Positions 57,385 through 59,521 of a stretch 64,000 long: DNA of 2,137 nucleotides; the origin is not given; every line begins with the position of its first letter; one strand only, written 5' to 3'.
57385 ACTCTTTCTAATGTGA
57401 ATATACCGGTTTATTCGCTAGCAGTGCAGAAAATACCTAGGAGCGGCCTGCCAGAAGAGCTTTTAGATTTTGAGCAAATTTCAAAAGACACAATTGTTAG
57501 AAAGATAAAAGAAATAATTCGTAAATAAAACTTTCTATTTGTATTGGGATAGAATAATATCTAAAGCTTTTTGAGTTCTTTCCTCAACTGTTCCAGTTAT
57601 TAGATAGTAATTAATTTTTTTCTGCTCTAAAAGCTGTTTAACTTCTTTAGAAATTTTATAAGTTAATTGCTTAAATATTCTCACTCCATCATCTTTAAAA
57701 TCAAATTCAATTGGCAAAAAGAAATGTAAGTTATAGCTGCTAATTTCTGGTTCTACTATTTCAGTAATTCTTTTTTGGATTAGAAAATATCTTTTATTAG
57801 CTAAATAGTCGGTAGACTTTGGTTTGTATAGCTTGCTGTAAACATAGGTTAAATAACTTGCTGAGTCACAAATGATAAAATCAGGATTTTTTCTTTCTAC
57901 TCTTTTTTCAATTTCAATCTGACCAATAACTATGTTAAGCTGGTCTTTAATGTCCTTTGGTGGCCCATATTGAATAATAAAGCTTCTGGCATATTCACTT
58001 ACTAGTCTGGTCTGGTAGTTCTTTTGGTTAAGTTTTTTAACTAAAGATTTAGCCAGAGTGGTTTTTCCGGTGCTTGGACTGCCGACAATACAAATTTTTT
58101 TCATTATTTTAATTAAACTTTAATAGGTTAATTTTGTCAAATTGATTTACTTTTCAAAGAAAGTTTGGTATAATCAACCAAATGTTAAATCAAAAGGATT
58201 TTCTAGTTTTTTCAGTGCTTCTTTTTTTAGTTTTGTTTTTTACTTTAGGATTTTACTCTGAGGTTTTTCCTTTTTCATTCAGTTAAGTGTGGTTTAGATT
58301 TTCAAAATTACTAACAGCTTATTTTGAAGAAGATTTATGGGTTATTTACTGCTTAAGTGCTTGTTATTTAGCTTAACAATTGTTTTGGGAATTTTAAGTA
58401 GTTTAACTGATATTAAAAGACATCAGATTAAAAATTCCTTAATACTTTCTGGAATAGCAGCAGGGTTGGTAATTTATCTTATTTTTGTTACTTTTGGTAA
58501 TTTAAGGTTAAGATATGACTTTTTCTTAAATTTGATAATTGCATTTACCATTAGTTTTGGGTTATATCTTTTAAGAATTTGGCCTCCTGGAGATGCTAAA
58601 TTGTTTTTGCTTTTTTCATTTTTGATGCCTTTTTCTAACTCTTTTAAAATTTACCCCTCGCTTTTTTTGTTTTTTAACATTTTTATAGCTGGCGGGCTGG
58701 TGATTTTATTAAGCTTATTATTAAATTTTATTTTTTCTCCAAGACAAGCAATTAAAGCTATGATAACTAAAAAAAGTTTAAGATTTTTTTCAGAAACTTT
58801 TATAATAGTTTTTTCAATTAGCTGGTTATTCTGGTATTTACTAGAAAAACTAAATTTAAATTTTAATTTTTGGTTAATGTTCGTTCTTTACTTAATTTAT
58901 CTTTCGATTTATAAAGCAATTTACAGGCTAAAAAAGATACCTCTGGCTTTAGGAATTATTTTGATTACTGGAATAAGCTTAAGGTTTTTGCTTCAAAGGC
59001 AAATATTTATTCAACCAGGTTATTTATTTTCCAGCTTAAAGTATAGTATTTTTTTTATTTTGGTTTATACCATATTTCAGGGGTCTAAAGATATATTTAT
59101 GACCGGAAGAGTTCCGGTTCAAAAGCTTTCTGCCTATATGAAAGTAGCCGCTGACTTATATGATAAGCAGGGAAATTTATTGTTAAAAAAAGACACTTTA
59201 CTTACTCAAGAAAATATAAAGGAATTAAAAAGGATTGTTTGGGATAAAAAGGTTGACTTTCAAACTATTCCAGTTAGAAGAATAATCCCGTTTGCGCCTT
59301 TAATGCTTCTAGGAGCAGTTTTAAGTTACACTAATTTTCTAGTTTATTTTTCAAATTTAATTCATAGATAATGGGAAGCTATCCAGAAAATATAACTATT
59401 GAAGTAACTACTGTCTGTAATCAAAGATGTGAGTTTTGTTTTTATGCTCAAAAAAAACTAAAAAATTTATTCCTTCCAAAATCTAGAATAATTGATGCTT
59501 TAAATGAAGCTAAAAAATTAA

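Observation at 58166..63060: Candidate peptide- or glycan-modification cluster: leaderless 34-aa peptide, A24-peptidase-like membrane protein, three radical SAM enzymes and a deacetylase-like protein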

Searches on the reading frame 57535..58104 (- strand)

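Call 3: search_protein_families(library=pfam, proteins=[window:57535-58104:-], max_evalue=0.01)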
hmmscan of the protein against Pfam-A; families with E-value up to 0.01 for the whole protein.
window:57535-58104:- (189 aa): 17 families
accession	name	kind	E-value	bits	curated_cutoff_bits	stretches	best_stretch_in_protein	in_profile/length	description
PF13521.12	AAA_28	-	2.9e-20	73.6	27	1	3-176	1-164/164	AAA domain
PF08433.16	KTI12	-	1.7e-06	28.2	22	1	4-85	4-82/271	Chromatin associated protein KTI12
PF09711.16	Cas_Csn2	-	0.0002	21.6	23.7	1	81-166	36-116/181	CRISPR-associated protein (Cas_Csn2)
PF20720.3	nSTAND3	-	0.00021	21.5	27.2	1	4-35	20-51/155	Novel STAND NTPase 3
PF13238.12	AAA_18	-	0.00039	21.3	29.4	1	4-40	1-33/128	AAA domain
PF03205.20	MobB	-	0.00054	20.3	26.6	1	4-38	2-36/133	Molybdopterin guanine dinucleotide synthesis protein B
PF00004.35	AAA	-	0.00083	20.2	21.2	1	4-30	1-27/131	ATPase family associated with various cellular activities (AAA)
PF01926.29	MMR_HSR1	-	0.0021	18.6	21.9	1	3-31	1-28/113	50S ribosome-binding GTPase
PF12775.13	AAA_7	-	0.0024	17.8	25.8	1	2-35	34-67/181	P-loop containing dynein motor region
PF07728.20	AAA_5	-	0.0028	18.1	22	0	4-39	2-37/139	AAA domain (dynein-related subfamily)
PF08477.19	Roc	-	0.0031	18.2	27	1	3-41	1-39/119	Ras of Complex, Roc, domain of DAPkinase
PF24883.2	NPHP3_N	-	0.004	17.8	24.8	0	5-31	26-52/164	Nephrocystin 3, N-terminal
PF13401.12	AAA_22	-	0.0048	17.7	27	0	4-38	8-33/130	AAA domain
PF13479.12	AAA_24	-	0.0062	16.8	27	1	2-24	3-25/195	AAA domain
PF03266.21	NTPase_1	-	0.0069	16.7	23.9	0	3-31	1-29/168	NTPase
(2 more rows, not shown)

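Call 4: search_protein_families(library=ncbifam, proteins=[window:57535-58104:-], max_evalue=0.01)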
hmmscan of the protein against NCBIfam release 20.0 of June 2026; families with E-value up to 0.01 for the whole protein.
window:57535-58104:- (189 aa): 20 families
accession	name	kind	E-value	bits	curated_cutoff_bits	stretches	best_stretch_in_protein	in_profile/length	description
TIGR01526.1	nadR_NMN_Atrans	equivalog_domain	1.8e-14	53.7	341.15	1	2-173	163-321/325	nicotinamide-nucleotide adenylyltransferase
TIGR00176.1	mobB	equivalog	0.00012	22.1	76.2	1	5-35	3-33/155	molybdopterin-guanine dinucleotide biosynthesis protein B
NF005988.0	PRK08099.1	equivalog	0.00014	21.1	201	1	2-45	232-270/411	multifunctional transcriptional regulator/nicotinamide-nucleotide adenylyltransferase/ribosylnicotinamide kinase NadR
NF005994.0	PRK08118.1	equivalog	0.00028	21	215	1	1-29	1-29/172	DNA topology modulation protein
NF003012.0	PRK03839.1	equivalog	0.00058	19.9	152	1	3-83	2-75/180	putative kinase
TIGR03574.1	selen_PSTK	equivalog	0.00062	19.3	290.5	1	4-35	2-33/249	L-seryl-tRNA(Sec) kinase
NF045780.1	TrlF_fam_ATP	equivalog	0.00078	18.3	350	1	5-162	313-472/944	TrlF family AAA-like ATPase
NF000355.4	ribo_prot_ABC_F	equivalog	0.0023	16.9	380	1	2-70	29-98/499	ribosomal protection-like ABC-F family protein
NF010248.0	PRK13695.1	equivalog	0.0024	17.6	156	1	2-31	4-33/180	NTPase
NF001679.0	PRK00440.1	equivalog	0.0029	16.7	303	0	2-37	40-75/322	replication factor C small subunit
TIGR00231.1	small_GTP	domain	0.0031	17.3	42.5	1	2-25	4-27/164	GTP-binding protein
NF041053.1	CobW_rel_Se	equivalog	0.0033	17.1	180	1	1-35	1-35/195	CobW-related selenoprotein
NF010341.0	PRK13768.1-3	equivalog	0.0036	17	355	0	3-57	4-58/257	GTPase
NF006743.0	PRK09270.1-2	equivalog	0.0036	16.4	227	1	5-29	32-56/217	nucleoside/nucleotide kinase family protein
TIGR02782.1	TrbB_P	equivalog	0.0037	16.6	304.55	1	2-35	137-170/303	P-type conjugative transfer ATPase TrbB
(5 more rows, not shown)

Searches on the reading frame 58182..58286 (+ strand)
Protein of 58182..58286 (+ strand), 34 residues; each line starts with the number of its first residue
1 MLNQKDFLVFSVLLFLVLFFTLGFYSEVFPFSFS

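Call 3: search_protein_families(library=pfam, proteins=[window:58182-58286:+], max_evalue=0.01)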
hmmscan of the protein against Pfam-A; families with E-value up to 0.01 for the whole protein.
window:58182-58286:+ (34 aa): 0 families

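Call 4: search_protein_families(library=ncbifam, proteins=[window:58182-58286:+], max_evalue=0.01)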
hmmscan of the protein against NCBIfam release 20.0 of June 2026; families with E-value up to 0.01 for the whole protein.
window:58182-58286:+ (34 aa): 0 families

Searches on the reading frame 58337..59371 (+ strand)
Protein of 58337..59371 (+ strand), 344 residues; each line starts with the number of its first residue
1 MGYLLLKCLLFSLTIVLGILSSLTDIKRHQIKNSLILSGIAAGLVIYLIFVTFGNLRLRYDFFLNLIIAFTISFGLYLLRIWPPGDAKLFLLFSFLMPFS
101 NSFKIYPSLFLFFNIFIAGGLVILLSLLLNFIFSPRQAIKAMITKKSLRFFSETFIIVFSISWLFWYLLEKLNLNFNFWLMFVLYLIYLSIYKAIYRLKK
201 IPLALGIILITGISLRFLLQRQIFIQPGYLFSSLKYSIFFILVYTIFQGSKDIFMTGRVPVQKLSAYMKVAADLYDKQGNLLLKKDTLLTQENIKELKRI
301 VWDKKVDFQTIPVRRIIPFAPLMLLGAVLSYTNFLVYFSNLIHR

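Call 3: search_protein_families(library=pfam, proteins=[window:58337-59371:+], max_evalue=0.01)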
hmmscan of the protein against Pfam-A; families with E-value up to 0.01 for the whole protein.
window:58337-59371:+ (344 aa): 1 family
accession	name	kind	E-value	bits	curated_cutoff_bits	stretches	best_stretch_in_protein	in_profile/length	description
PF01478.23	Peptidase_A24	-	2.7e-07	31.4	26.5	1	14-123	3-103/104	Type IV leader peptidase family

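Call 4: search_protein_families(library=ncbifam, proteins=[window:58337-59371:+], max_evalue=0.01)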
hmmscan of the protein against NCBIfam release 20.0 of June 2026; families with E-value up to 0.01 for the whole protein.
window:58337-59371:+ (344 aa): 1 family
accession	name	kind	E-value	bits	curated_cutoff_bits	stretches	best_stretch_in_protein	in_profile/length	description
NF053512.1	nitric_RR_NosR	exception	2.3e-05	23.6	400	1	256-306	366-416/422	response regulator c-di-GMP phosphodiesterase, NosR family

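Call 33: find_homologous_proteins(query=window:58337-59368:+)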
Query window:58337-59368:+ (344 aa): 9 proteins with E <= 0.001 among 8000 candidates.
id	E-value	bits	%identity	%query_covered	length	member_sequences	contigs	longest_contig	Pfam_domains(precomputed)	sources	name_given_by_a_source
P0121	5.1e-210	715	100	100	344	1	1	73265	PF01478.24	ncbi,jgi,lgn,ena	-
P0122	1.3e-183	628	88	100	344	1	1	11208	PF01478.24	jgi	-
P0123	3.2e-70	255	44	97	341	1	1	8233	PF01478.24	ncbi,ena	-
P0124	2.5e-65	239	44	95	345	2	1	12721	-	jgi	-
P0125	9.2e-26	109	37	48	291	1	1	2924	PF01478.24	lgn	-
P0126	1.9e-19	88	28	97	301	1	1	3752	PF01478.24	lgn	-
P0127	3.7e-15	74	26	75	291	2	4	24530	PF01478.24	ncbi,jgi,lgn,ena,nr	ncbi:MAG: hypothetical protein D4S01_04030 [Dehalococcoidia bacterium]|nr:MAG: hypothetical protein 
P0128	8.4e-12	63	28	90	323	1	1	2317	PF01478.24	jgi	-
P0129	5.4e-8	51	26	91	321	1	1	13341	PF01478.24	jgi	-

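Call 34: find_encoding_contigs(protein=P0122, flank=10000, max_places=2)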
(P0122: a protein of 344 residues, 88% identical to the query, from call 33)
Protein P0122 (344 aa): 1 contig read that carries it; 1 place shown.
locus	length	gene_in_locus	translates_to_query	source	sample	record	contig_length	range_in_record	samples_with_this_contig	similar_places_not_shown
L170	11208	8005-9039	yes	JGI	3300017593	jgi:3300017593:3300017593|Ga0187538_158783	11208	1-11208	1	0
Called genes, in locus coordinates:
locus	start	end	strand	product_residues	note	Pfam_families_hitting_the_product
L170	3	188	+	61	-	?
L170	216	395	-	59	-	-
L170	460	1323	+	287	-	PF02481:DNA_processg_A, PF18306:LDcluster4 (faint)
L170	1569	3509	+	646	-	PF01751:Toprim, PF01131:Topoisom_bac, PF01396:Zn_ribbon_Top1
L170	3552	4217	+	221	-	PF02900:LigB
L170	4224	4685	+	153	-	PF02502:LacAB_rpiB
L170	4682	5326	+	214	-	PF00834:Ribul_P_3_epim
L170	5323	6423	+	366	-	PF00456:Transketolase_N, PF13292:DXP_synthase_N, PF00676:E1_dh (faint), PF02779:Transket_pyr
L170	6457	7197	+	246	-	PF02779:Transket_pyr, PF02780:Transketolase_C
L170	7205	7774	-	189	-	PF08433:KTI12 (weak), PF13521:AAA_28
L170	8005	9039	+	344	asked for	PF01478:Peptidase_A24 (weak)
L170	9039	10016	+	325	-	PF04055:Radical_SAM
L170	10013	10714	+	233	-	PF10096:DUF2334, PF01522:Polysacc_deac_1 (faint)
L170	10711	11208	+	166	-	?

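Call 46: search_solved_structures(query=A2, max_evalue=0.1)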
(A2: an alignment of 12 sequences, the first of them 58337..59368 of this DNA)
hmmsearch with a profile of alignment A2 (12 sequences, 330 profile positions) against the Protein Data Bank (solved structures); distinct sequences matched with E-value up to 0.1: 0.

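Call 50: search_protein_families(library=padloc, proteins=[window:58337-59368:+], max_evalue=0.01)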
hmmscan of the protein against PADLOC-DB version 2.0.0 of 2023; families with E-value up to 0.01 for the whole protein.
window:58337-59368:+ (344 aa): 0 families

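Call 84: predict_structure(alignment_id=A8)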
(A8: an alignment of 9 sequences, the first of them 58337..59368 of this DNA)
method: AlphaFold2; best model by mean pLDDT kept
length: 344 residues; sequences in the alignment: 9
mean_pLDDT: 74.2   pTM: 0.60
mean pLDDT of the five models: 74.2, 74.3, 72.3, 71.1, 71.1
residues with pLDDT >= 90: 8; 70-90: 209; 50-70: 126; < 50: 1
segments of 3 or more residues with pLDDT < 50: none
pLDDT, mean of each block of 10 residues (from residue 1): 80 86 70 78 84 75 87 83 81 83 79 87 74 69 69 70 65 61 68 67 61 59 57 71 65 67 78 78 81 81 70 72 87 82 70
secondary structure, 60 per line:
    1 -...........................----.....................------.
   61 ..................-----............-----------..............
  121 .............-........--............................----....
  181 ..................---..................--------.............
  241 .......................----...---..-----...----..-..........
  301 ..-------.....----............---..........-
elements in order: H2-28 H33-53 H60-78 H84-95 H107-133 H135-142 H145-172 H177-198 H202-219 H228-255 E256-260 E268-270 E281-283 H291-302 E310-314 H319-330 H334-343

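Call 88: fold_search(model_id=the predicted structure, library=pdb)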
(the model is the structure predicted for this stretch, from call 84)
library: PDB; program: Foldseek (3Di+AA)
matches with E <= 10: 189; with E <= 0.001: 0
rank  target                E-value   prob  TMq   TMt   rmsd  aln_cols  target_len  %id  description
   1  5mkk_B                7.8e-02  0.11  0.12  0.08  31.7       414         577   12  Crystal structure of the heterodimeric ABC transporter TmrAB, a homolog of the antigen translocation complex TAP (released 2017-01-18)
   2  6ram_B                2.9e-01  0.09  0.14  0.09  31.6       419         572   12  Heterodimeric ABC exporter TmrAB under turnover conditions in asymmetric unlocked return conformation with wider opene (released 2019-07-31)
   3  3s0x_B                3.2e-01  0.97  0.29  0.49   4.4       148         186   15  The crystal structure of GxGD membrane protease FlaK (released 2011-07-20)
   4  3s0x_A                4.0e-01  0.93  0.42  0.60   5.8       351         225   10  The crystal structure of GxGD membrane protease FlaK (released 2011-07-20)
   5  7pru_A                4.2e-01  0.09  0.15  0.10  30.5       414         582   11  Structure of CtAtm1 in the inward-facing partially occluded with cargo bound (released 2022-08-10)
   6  6c6u_I                4.4e-01  0.57  0.13  0.04  11.0        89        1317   18  CryoEM structure of E.coli RNA polymerase elongation complex bound with NusG (released 2018-07-25)
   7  6asx_I                6.0e-01  0.80  0.13  0.04   8.1        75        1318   23  CryoEM structure of E.coli his pause elongation complex (released 2018-03-28)
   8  9uma_D                6.3e-01  0.94  0.15  0.04   7.3       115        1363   11  CryoEM structure of T.thermophilus transcription initiation complex bound to Gp4A-C, -1 dA in the template DNA strand (released 2025-10-22)
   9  7t54_A                6.6e-01  0.03  0.09  0.05  31.9       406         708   12  Cryo-EM structure of ATP-bound PCAT1 in the outward-facing conformation (released 2022-02-02)
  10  6jcx_D                7.0e-01  0.89  0.15  0.04   7.5       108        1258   12  Mycobacterium tuberculosis transcription initiation complex with ECF sigma factor sigma H and 6nt RNA (released 2019-05-29)
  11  6koo_D                7.0e-01  0.82  0.13  0.04   7.1        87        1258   14  Mycobacterium tuberculosis initial transcription complex comprising sigma H and 5'-OH RNA of 7 nt (released 2020-03-11)
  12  9ukt_D                7.7e-01  0.85  0.14  0.04   8.9       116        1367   12  CryoEM structure of the T.thermophilus transcription initiation complex bound to Gp4A-C-U and CTP, -1 dC in the templa (released 2025-10-22)
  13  8hf4_A                8.1e-01  0.04  0.10  0.07  33.3       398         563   11  Cryo-EM structure of nucleotide-bound ComA at outward-facing state with EC gate closed conformation (released 2023-10-04)
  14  6vvt_D                8.5e-01  0.77  0.14  0.04   7.1        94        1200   16  Crystal structure of a Mycobacterium smegmatis transcription initiation complex with Rifampicin-resistant RNA polymera (released 2020-10-21)
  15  6xav_I                8.5e-01  0.54  0.13  0.04  11.0        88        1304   22  CryoEM Structure of E. coli Rho-dependent Transcription Pre-termination Complex bound with NusG (released 2020-12-16)
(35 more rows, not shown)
